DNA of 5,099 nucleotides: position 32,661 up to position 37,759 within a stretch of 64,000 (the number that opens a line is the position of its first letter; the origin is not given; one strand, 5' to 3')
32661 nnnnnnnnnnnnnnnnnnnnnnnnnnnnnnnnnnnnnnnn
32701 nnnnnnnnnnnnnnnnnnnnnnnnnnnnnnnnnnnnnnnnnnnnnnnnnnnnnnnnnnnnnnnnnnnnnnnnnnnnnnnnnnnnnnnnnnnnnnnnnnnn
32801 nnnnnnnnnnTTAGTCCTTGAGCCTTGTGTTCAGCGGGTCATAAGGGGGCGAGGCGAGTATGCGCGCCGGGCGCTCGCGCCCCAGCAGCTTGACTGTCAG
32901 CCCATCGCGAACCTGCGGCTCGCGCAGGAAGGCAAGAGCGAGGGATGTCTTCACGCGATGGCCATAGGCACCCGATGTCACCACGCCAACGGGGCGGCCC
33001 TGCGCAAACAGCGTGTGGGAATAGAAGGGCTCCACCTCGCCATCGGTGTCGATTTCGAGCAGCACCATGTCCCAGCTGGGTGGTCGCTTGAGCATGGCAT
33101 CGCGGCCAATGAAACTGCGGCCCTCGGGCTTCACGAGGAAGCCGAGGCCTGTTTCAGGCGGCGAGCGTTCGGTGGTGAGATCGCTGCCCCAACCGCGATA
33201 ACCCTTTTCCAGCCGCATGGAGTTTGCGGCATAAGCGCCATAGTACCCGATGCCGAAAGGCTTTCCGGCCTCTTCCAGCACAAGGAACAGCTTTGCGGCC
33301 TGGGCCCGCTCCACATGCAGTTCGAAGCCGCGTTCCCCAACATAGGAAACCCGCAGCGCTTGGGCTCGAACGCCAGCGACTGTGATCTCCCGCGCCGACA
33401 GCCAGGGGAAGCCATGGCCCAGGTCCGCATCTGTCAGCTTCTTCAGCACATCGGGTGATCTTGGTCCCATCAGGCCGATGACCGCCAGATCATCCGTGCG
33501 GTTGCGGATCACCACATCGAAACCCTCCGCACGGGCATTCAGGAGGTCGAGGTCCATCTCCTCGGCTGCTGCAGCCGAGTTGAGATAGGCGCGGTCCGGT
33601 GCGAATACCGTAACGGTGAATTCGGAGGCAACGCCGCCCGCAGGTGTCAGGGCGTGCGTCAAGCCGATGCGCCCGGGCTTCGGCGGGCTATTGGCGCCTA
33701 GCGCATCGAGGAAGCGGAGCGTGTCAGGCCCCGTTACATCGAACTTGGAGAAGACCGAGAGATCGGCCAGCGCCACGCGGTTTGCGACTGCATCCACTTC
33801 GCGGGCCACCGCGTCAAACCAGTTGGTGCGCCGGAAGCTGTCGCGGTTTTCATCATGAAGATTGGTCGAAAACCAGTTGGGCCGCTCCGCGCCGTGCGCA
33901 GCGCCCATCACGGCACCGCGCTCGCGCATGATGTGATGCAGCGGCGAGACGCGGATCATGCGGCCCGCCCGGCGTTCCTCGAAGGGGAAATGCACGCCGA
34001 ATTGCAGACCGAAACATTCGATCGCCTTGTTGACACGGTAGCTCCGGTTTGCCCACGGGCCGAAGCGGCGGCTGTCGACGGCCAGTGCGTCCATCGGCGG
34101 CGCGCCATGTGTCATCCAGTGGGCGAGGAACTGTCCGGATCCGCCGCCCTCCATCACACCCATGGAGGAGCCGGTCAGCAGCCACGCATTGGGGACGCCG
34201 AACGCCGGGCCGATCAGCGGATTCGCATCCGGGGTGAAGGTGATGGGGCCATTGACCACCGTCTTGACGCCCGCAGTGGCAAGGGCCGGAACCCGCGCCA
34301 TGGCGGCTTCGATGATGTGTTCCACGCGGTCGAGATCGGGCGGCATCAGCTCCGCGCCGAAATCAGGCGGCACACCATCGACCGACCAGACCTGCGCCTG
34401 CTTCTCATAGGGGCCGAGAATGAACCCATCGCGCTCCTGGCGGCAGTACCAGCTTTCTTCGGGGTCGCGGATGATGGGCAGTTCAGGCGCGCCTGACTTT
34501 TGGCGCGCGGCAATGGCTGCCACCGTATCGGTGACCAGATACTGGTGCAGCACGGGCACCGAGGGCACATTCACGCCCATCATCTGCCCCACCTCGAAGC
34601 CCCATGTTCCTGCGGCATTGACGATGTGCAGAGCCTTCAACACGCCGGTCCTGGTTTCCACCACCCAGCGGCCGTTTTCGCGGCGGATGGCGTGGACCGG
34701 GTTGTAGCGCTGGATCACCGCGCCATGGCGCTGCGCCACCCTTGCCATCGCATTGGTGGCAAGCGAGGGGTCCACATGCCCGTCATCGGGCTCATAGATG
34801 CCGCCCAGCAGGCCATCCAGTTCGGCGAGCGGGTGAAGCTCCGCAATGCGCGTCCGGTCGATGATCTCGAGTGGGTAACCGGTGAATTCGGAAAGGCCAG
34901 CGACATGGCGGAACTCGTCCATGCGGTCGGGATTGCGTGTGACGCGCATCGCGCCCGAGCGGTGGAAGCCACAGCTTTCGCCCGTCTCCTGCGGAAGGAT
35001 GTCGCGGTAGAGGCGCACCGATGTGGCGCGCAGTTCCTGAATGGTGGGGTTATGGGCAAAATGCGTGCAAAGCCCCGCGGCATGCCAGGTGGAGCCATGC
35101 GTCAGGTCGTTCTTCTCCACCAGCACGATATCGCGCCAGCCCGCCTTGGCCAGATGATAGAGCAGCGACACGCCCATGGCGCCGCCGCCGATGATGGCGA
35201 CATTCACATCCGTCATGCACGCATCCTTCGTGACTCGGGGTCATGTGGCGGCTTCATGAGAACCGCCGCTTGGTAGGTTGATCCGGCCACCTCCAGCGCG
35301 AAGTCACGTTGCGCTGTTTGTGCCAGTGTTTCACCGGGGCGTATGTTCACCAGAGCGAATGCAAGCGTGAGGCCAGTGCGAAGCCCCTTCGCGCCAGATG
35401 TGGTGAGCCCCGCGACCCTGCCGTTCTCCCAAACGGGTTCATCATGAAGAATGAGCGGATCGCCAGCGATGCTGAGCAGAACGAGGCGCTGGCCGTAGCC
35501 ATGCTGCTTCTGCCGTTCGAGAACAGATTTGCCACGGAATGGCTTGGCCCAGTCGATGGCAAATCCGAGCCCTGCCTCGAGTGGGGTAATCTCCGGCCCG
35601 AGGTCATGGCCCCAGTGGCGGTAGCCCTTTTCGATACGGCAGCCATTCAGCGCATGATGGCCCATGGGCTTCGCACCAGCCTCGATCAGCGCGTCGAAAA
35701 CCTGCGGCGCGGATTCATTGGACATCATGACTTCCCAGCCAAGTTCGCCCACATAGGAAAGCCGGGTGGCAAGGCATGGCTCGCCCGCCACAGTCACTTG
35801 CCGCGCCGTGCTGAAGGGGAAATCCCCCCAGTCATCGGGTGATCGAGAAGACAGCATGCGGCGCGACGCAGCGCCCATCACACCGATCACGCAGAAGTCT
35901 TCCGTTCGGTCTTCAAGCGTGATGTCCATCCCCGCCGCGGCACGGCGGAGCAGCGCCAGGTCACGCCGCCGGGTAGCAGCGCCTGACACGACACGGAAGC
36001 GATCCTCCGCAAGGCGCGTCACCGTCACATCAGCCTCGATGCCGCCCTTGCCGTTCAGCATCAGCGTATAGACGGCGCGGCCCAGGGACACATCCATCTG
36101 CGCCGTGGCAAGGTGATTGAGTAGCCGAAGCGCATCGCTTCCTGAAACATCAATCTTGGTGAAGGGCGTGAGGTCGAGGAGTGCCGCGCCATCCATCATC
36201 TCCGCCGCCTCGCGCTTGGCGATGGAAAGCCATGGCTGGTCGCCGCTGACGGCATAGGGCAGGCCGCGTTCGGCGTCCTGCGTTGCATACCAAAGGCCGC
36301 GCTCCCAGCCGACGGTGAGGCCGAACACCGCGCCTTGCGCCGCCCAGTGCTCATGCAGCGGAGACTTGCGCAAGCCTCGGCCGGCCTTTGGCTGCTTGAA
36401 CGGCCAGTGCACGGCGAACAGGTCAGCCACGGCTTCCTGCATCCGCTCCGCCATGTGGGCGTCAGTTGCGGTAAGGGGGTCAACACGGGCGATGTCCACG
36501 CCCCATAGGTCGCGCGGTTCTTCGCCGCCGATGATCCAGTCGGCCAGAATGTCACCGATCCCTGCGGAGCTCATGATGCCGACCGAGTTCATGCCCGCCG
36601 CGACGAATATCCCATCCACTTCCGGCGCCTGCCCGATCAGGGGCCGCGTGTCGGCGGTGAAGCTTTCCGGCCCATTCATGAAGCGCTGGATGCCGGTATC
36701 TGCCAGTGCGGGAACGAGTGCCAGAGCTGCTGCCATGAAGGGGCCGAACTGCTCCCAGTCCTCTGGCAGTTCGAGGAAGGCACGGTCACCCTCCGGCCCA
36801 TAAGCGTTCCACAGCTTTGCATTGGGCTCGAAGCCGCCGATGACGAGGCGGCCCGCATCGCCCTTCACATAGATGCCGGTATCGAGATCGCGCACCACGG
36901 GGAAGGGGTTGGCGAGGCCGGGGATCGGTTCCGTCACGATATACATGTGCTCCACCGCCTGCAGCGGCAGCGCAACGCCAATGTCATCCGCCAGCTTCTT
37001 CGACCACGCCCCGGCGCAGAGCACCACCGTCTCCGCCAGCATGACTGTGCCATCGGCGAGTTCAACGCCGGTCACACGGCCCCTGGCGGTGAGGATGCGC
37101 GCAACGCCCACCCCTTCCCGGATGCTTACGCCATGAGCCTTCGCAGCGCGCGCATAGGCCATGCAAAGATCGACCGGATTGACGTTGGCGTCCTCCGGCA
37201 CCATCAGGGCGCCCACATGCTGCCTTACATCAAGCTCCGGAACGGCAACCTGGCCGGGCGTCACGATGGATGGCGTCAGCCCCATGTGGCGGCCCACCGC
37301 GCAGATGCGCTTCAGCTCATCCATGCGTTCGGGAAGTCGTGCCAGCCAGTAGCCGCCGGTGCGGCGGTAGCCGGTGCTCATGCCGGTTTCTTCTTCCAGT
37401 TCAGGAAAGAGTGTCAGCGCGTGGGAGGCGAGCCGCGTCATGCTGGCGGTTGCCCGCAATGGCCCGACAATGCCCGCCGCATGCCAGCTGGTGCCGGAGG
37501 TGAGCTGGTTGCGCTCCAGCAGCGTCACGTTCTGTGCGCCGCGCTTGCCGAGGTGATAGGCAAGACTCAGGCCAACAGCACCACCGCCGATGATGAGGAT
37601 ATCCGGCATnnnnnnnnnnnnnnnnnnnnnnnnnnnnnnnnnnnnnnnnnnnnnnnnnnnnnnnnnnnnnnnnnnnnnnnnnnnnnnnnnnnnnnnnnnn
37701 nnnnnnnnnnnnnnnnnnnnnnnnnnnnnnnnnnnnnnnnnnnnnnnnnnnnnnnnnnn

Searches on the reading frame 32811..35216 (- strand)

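Call 68: search_protein_families(library=pfam, proteins=[window:32811-35216:-], max_evalue=0.00001)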
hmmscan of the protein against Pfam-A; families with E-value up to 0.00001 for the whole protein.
window:32811-35216:- (801 aa): 5 families
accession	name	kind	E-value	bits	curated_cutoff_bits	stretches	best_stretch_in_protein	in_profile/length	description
PF01266.30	DAO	-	1.7e-68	232.2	27.9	1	6-367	2-353/353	FAD dependent oxidoreductase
PF01571.26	GCV_T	-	2.8e-63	214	25.6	1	426-693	1-254/255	Aminomethyltransferase folate-binding domain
PF08669.17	GCV_T_C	-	7.5e-14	51.8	25.9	1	717-793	3-80/80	Glycine cleavage T-protein C-terminal barrel domain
PF16350.10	FAO_M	-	1.1e-13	51.6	27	1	370-424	1-56/56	FAD dependent oxidoreductase central domain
PF13738.12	Pyr_redox_3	-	1.8e-08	34.4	30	0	157-225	87-153/305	Pyridine nucleotide-disulphide oxidoreductase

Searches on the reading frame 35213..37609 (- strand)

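Call 68: search_protein_families(library=pfam, proteins=[window:35213-37609:-], max_evalue=0.00001)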
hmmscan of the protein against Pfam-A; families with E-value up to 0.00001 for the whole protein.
window:35213-37609:- (798 aa): 6 families
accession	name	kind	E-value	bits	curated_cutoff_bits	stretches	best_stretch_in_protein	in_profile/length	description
PF01266.30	DAO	-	1.1e-72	246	27.9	1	3-358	1-353/353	FAD dependent oxidoreductase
PF01571.26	GCV_T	-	1.1e-69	234.9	25.6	1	418-684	1-255/255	Aminomethyltransferase folate-binding domain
PF16350.10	FAO_M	-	2.3e-13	50.5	27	1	362-416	2-56/56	FAD dependent oxidoreductase central domain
PF08669.17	GCV_T_C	-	3e-11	43.5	25.9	1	708-790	2-80/80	Glycine cleavage T-protein C-terminal barrel domain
PF00890.30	FAD_binding_2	-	1.7e-08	34.5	20.4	1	3-210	1-212/414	FAD binding domain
PF07992.20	Pyr_redox_2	-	2.7e-08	34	26.1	0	3-35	144-175/291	Pyridine nucleotide-disulphide oxidoreductase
